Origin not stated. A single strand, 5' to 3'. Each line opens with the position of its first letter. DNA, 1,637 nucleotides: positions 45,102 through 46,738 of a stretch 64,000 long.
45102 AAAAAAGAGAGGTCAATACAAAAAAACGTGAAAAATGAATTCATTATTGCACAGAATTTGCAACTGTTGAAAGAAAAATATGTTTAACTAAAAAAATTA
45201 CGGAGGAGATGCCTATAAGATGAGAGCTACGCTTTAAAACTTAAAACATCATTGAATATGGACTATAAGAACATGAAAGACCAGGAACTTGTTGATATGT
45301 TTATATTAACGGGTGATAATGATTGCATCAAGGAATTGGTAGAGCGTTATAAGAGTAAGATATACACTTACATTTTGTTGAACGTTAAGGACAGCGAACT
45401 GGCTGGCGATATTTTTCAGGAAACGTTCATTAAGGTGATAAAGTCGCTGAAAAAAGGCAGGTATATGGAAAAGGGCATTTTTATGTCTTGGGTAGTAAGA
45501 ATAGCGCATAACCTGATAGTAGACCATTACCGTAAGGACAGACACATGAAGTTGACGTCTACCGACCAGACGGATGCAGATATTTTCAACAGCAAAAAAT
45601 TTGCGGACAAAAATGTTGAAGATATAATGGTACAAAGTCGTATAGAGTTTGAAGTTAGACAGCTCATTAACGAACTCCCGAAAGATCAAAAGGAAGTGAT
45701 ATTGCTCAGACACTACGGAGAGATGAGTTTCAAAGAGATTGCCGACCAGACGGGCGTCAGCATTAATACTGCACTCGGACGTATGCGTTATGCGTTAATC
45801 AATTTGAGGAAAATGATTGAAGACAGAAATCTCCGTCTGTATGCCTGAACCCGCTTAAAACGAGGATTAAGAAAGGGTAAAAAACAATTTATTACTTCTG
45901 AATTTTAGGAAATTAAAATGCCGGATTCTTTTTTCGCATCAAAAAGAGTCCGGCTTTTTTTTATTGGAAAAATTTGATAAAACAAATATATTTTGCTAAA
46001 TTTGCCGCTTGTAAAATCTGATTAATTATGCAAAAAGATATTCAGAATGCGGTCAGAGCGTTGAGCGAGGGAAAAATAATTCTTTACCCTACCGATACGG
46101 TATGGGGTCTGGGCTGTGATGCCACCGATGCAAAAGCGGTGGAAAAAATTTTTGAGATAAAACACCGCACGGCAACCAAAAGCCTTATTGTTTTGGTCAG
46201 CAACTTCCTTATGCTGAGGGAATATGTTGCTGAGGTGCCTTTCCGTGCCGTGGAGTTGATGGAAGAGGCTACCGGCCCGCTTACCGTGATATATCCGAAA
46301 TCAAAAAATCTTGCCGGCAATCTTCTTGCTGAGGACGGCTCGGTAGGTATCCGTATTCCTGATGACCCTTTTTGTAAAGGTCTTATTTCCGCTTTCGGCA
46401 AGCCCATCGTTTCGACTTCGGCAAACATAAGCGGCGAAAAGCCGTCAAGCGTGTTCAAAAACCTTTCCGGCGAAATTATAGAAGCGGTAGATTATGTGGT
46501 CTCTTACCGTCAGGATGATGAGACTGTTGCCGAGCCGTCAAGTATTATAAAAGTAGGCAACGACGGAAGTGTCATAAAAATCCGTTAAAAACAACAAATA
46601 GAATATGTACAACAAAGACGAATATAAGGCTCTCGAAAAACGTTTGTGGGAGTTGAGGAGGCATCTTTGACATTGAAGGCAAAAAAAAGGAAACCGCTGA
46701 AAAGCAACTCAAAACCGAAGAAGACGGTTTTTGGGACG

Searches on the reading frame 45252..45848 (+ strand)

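Call 95: search_protein_families(library=pfam, proteins=[window:45252-45848:+], max_evalue=0.00001)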
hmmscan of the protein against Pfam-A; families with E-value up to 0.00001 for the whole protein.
window:45252-45848:+ (198 aa): 3 families
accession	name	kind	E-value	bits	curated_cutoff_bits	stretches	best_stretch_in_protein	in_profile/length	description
PF08281.18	Sigma70_r4_2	-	5.6e-13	48.8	25.7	1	134-173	3-42/54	Sigma-70, region 4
PF04542.20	Sigma70_r2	-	1.2e-11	44.7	24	1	29-97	1-69/71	Sigma-70 region 2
PF04545.22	Sigma70_r4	-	6.1e-09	35.7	24.1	1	139-187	2-50/50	Sigma-70, region 4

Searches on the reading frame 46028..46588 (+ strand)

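Call 95: search_protein_families(library=pfam, proteins=[window:46028-46588:+], max_evalue=0.00001)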
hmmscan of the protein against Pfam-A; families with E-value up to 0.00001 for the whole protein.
window:46028-46588:+ (186 aa): 1 family
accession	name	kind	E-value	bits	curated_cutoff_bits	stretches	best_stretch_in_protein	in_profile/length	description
PF01300.24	Sua5_yciO_yrdC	-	2.9e-48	164.2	25.1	1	11-180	2-171/178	Telomere recombination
